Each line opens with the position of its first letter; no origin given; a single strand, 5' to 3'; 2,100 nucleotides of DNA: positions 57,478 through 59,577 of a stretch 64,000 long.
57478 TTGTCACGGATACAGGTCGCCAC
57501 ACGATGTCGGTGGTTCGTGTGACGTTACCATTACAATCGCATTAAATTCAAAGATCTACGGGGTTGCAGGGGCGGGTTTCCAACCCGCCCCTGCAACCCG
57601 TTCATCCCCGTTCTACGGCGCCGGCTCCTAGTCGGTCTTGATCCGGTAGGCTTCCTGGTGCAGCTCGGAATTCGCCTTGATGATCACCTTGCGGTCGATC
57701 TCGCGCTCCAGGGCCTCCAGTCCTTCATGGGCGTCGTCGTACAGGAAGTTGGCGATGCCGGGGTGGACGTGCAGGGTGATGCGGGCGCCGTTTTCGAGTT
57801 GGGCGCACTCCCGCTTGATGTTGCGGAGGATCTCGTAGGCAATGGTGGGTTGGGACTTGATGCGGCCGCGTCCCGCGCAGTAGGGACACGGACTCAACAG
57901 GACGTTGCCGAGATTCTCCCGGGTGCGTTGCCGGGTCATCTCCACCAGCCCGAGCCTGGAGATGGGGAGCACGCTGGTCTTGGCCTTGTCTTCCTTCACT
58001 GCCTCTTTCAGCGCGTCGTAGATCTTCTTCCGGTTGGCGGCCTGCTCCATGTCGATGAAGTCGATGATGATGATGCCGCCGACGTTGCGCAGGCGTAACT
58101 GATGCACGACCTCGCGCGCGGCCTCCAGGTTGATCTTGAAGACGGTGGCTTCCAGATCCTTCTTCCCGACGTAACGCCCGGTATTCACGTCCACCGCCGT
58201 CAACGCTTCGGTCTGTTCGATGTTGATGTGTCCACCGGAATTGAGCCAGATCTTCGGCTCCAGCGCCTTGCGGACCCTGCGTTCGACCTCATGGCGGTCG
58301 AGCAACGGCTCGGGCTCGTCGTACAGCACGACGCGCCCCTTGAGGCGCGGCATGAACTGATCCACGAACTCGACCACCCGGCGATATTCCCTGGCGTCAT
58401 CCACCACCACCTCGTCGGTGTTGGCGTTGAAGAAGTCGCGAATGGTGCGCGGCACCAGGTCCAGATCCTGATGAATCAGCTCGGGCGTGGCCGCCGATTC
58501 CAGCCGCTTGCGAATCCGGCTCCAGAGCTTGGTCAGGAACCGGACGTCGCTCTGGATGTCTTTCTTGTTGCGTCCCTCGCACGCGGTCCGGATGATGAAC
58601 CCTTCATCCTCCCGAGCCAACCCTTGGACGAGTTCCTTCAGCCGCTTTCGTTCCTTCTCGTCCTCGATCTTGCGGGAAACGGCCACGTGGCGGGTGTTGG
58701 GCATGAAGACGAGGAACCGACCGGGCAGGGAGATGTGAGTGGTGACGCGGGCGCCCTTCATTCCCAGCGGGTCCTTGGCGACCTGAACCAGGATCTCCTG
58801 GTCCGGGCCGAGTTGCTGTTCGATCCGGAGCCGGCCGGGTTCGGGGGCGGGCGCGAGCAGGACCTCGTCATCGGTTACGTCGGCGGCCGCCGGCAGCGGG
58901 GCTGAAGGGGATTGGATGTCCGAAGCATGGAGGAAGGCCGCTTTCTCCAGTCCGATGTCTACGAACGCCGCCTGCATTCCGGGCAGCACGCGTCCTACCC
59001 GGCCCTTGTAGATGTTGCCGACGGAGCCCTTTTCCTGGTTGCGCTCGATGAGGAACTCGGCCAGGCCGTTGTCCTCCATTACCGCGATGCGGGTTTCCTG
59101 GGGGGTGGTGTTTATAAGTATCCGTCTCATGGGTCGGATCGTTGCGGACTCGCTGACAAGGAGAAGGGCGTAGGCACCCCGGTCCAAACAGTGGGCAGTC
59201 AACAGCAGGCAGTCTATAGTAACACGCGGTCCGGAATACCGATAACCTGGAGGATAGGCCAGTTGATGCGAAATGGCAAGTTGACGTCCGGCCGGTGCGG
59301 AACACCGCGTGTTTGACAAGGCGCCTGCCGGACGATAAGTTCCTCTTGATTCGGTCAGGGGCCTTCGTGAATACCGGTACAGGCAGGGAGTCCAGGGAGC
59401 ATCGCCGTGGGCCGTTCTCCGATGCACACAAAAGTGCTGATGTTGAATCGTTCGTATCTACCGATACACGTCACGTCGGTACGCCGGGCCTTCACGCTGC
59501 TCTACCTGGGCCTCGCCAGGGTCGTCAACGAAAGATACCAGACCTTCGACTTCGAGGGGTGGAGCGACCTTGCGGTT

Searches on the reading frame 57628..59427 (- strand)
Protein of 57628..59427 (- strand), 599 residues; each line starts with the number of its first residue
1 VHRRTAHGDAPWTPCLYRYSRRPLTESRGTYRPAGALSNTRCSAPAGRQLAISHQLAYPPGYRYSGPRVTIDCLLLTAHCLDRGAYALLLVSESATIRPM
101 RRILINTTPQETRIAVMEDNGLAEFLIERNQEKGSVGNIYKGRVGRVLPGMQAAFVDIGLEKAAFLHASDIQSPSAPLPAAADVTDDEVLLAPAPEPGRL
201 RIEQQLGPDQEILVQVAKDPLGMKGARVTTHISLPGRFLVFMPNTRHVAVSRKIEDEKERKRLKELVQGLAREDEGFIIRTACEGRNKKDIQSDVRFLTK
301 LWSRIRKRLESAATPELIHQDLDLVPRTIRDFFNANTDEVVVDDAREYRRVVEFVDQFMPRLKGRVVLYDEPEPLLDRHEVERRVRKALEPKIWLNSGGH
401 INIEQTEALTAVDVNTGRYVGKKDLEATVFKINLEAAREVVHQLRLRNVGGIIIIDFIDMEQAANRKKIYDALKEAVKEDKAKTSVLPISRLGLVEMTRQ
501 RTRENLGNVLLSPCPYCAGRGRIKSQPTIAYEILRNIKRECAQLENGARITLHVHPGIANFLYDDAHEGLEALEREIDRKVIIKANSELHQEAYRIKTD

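Call 80: search_protein_families(library=pfam, proteins=[window:57628-59427:-], max_evalue=0.001)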
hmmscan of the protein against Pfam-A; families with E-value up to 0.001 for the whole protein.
window:57628-59427:- (599 aa): 2 families
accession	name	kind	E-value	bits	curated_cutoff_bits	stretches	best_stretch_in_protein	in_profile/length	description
PF10150.14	RNase_E_G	-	2.4e-106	355.6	25.5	1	233-502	1-270/270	Ribonuclease E/G family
PF20833.2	RNase_E_G_Thio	-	2.9e-15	56.6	26.8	1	513-597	1-84/86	RNase E/G, Thioredoxin-like domain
